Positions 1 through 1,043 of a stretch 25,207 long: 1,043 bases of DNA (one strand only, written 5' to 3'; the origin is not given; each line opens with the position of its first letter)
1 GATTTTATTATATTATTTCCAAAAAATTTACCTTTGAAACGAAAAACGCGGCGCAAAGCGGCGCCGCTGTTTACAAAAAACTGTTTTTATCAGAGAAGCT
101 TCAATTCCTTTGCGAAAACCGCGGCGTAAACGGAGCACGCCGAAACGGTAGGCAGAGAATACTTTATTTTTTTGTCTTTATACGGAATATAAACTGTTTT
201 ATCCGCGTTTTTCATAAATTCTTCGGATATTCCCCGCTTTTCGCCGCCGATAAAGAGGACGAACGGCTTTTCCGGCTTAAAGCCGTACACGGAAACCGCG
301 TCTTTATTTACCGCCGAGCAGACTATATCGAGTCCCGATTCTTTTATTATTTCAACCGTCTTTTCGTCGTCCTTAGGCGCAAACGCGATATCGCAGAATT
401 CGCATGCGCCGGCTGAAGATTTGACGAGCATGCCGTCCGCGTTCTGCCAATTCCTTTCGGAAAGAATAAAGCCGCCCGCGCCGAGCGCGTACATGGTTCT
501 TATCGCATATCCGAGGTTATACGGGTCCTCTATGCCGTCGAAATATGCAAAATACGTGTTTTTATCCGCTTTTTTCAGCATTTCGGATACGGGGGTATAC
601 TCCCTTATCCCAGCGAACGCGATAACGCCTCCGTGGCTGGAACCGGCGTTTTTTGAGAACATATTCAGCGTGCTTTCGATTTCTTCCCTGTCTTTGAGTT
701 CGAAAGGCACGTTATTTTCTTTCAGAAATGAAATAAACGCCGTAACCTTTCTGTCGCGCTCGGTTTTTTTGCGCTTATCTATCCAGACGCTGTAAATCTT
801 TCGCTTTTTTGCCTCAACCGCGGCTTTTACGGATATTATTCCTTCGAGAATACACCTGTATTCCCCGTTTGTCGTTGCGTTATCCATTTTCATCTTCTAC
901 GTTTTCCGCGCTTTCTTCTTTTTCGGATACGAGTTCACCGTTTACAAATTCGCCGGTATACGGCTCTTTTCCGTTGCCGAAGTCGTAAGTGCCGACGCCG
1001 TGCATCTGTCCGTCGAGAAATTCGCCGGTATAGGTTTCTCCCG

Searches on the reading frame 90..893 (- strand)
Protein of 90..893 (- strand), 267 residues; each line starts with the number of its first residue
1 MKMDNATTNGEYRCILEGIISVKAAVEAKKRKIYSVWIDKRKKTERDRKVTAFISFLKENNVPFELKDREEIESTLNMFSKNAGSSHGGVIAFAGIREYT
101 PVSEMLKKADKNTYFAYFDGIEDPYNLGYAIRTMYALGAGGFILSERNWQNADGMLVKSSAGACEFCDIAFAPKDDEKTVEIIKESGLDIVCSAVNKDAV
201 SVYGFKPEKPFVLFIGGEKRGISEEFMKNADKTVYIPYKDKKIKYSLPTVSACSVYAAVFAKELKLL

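Call 50: search_protein_families(library=ncbifam, proteins=[window:90-893:-], max_evalue=0.00001)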
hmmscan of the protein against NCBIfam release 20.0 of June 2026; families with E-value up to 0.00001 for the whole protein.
window:90-893:- (267 aa): 5 families
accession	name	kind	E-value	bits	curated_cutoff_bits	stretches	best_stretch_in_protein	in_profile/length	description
TIGR00186.1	rRNA_methyl_3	equivalog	1.6e-28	99.8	160.15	1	18-241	7-219/240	23S rRNA (guanosine(2251)-2'-O)-methyltransferase RlmB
NF008386.0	PRK11181.1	equivalog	4.1e-15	55.7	366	1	16-239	5-219/244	23S rRNA (guanosine(2251)-2'-O)-methyltransferase RlmB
NF000477.1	NshR_TsnR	equivalog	1.2e-10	41.2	425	1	116-241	119-243/266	NshR/TsnR family 23S rRNA methyltransferase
NF008117.0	PRK10864.1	equivalog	9.1e-10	38.2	267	1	80-237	162-317/344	tRNA/rRNA methyltransferase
NF008295.0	PRK11081.1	equivalog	1.9e-09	37.4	227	1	99-239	6-142/230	tRNA (guanosine(18)-2'-O)-methyltransferase TrmH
